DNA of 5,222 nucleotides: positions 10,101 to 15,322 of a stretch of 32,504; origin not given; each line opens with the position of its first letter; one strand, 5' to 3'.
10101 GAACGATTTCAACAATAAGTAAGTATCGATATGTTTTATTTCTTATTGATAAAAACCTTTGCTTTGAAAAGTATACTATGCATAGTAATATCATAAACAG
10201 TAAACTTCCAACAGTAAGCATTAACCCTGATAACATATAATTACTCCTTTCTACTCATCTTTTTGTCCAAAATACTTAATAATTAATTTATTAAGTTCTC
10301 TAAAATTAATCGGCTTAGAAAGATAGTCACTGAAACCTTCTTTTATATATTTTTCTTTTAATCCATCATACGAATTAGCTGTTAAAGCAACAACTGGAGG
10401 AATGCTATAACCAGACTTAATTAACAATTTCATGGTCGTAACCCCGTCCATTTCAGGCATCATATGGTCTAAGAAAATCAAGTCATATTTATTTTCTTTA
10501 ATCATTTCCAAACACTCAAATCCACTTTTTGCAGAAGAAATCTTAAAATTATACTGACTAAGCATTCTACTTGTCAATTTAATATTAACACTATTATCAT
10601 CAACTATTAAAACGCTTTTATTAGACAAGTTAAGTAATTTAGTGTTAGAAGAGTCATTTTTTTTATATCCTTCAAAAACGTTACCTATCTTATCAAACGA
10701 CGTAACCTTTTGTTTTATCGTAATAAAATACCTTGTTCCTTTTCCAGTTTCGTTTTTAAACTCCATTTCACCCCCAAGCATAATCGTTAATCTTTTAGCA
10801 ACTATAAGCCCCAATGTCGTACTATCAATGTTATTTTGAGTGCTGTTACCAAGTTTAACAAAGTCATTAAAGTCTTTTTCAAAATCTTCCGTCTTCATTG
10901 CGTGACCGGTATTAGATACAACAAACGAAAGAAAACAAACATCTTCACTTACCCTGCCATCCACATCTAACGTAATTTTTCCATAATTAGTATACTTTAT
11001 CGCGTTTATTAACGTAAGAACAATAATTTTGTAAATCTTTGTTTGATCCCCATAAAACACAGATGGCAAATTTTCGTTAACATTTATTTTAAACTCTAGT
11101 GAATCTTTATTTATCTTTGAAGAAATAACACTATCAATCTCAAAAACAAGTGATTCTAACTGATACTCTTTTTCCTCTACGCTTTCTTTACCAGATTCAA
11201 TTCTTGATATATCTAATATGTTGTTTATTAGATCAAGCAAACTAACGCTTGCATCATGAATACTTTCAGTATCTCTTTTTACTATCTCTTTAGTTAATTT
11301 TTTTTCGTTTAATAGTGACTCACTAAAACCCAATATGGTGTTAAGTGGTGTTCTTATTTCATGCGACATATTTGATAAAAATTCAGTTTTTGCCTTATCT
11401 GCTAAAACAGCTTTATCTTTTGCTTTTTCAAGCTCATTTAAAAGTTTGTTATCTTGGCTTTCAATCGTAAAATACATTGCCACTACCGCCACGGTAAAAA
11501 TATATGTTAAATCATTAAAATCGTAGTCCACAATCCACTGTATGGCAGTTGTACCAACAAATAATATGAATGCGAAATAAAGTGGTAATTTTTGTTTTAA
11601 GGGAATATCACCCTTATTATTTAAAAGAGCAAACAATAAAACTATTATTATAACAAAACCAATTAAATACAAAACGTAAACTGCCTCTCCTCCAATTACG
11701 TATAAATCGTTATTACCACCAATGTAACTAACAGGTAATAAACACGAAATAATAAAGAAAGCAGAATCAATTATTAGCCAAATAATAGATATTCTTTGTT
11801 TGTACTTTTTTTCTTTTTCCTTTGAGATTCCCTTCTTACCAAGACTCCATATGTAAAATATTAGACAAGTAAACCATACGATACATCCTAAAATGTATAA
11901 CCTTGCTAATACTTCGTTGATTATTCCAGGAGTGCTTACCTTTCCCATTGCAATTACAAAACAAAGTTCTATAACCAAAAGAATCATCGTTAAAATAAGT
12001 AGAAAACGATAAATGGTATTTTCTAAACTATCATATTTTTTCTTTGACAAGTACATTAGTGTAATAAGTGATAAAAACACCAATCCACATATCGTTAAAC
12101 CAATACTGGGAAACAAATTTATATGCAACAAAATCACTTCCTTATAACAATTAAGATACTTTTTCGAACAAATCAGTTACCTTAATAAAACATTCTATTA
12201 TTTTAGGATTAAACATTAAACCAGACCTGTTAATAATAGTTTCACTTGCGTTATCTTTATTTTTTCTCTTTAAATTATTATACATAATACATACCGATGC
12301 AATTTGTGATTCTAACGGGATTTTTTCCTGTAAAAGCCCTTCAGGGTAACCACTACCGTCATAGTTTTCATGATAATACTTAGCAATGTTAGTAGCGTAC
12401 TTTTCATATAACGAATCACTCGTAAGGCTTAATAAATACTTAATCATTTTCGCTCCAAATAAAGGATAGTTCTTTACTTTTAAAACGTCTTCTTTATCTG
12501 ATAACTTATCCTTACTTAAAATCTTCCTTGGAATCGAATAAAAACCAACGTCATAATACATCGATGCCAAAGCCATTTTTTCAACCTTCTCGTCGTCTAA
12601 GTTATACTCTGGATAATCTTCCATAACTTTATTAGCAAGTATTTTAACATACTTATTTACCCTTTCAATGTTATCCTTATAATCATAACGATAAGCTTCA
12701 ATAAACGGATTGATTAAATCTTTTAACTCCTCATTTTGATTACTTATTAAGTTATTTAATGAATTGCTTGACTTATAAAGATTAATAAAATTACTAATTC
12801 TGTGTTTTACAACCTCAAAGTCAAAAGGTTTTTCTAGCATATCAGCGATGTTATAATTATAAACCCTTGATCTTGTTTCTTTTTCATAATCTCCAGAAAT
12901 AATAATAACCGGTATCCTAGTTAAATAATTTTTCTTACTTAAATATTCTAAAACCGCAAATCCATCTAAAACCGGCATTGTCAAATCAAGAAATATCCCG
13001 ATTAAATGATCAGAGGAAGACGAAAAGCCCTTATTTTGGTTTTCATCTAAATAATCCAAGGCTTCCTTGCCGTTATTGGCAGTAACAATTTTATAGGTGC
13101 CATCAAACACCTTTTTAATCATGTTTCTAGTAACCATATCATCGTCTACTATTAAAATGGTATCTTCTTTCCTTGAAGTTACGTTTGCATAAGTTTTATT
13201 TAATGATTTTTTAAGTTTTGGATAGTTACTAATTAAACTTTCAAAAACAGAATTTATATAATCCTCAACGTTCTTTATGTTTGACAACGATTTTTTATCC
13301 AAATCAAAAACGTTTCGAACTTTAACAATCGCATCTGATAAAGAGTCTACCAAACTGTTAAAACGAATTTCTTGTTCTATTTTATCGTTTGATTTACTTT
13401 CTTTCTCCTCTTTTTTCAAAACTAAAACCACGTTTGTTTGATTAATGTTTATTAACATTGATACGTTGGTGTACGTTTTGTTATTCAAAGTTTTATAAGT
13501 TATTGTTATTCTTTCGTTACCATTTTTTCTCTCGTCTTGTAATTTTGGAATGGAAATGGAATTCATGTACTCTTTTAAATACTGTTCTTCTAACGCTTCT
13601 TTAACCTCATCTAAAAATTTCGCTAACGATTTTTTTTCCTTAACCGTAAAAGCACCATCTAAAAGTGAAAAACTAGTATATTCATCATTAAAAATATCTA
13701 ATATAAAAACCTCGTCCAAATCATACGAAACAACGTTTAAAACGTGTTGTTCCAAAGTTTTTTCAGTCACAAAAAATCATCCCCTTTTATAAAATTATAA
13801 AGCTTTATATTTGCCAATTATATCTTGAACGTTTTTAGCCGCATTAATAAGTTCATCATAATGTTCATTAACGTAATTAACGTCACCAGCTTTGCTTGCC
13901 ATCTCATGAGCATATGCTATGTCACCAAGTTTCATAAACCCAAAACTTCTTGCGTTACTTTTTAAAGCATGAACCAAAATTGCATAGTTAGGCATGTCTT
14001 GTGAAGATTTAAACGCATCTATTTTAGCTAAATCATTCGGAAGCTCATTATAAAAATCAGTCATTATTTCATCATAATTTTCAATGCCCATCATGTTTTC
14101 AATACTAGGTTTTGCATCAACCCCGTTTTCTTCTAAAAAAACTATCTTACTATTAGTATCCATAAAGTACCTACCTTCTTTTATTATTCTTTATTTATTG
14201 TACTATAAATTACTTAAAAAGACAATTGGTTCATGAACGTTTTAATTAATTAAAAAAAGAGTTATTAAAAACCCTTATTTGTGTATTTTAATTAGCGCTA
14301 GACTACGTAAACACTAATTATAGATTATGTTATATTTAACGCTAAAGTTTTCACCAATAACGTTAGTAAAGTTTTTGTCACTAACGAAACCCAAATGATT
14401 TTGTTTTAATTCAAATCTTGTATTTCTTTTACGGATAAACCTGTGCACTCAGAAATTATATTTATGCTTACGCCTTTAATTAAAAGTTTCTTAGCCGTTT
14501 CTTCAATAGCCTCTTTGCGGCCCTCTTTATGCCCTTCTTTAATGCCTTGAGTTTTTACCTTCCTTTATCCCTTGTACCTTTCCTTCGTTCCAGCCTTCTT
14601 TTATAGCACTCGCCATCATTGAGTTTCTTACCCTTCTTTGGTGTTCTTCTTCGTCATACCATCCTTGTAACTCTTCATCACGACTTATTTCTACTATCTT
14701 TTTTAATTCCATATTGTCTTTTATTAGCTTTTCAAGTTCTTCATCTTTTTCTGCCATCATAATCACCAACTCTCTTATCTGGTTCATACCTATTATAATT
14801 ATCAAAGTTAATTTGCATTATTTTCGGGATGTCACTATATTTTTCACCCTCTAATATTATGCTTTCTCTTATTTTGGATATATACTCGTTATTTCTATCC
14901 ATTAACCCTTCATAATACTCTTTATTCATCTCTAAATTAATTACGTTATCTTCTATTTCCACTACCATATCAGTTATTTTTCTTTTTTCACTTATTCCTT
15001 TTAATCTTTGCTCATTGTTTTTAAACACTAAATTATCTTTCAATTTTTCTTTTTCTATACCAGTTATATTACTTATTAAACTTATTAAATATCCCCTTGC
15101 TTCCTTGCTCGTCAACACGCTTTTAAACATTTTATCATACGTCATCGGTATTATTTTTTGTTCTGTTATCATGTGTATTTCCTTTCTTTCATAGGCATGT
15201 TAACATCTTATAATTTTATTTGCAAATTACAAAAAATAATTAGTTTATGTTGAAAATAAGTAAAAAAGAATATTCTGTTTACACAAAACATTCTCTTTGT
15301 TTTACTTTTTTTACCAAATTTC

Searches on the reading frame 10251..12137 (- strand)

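Call 8: search_protein_families(library=pfam, max_evalue=0.01, proteins=[window:10251-12137:-])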
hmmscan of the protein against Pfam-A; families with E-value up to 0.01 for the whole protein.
window:10251-12137:- (628 aa): 5 families
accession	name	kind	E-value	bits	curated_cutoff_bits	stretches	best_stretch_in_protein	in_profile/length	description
PF00072.30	Response_reg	-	5.5e-26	91.4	30.2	1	509-619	1-110/111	Response regulator receiver domain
PF00512.31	HisKA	-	1.7e-19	70.1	26.9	1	249-316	1-66/66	His Kinase A (phospho-acceptor) domain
PF02518.31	HATPase_c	-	2.2e-12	47.8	26.4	1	363-476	1-109/111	Histidine kinase-, DNA gyrase B-, and HSP90-like ATPase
PF20274.4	cREC_REC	-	0.0045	18.1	27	0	535-588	17-75/88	Cyclic-phosphate processing Receiver domain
PF12794.12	MscS_TM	-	0.0081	15.5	28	0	50-123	128-202/339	Mechanosensitive ion channel inner membrane domain 1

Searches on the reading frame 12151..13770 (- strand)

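Call 8: search_protein_families(library=pfam, max_evalue=0.01, proteins=[window:12151-13770:-])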
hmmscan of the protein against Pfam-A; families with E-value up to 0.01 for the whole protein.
window:12151-13770:- (539 aa): 2 families
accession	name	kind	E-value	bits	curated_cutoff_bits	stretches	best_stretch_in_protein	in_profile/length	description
PF00072.30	Response_reg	-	3.5e-17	63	30.2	1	205-325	1-110/111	Response regulator receiver domain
PF13487.12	HD_5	-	1.7e-16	60.9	27.2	1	385-508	28-147/170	HD domain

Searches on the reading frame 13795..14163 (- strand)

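Call 8: search_protein_families(library=pfam, max_evalue=0.01, proteins=[window:13795-14163:-])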
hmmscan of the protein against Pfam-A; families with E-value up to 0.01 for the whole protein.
window:13795-14163:- (122 aa): 1 family
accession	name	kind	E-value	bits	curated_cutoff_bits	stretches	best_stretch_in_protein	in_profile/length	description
PF01627.28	Hpt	-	8e-08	32.9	24.6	1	32-113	1-82/84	Hpt domain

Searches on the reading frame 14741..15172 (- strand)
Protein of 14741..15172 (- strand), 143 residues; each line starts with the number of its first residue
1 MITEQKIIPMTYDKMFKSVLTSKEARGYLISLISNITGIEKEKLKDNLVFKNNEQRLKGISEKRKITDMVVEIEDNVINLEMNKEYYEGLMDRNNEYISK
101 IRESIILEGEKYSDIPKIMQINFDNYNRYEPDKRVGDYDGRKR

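Call 8: search_protein_families(library=pfam, max_evalue=0.01, proteins=[window:14741-15172:-])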
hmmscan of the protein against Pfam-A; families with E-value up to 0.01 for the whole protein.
window:14741-15172:- (143 aa): 1 family
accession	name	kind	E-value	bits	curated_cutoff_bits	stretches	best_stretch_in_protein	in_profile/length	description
PF12784.13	PDDEXK_2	-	1.1e-08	35.6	27.4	1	13-130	4-121/229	PD-(D/E)XK nuclease family transposase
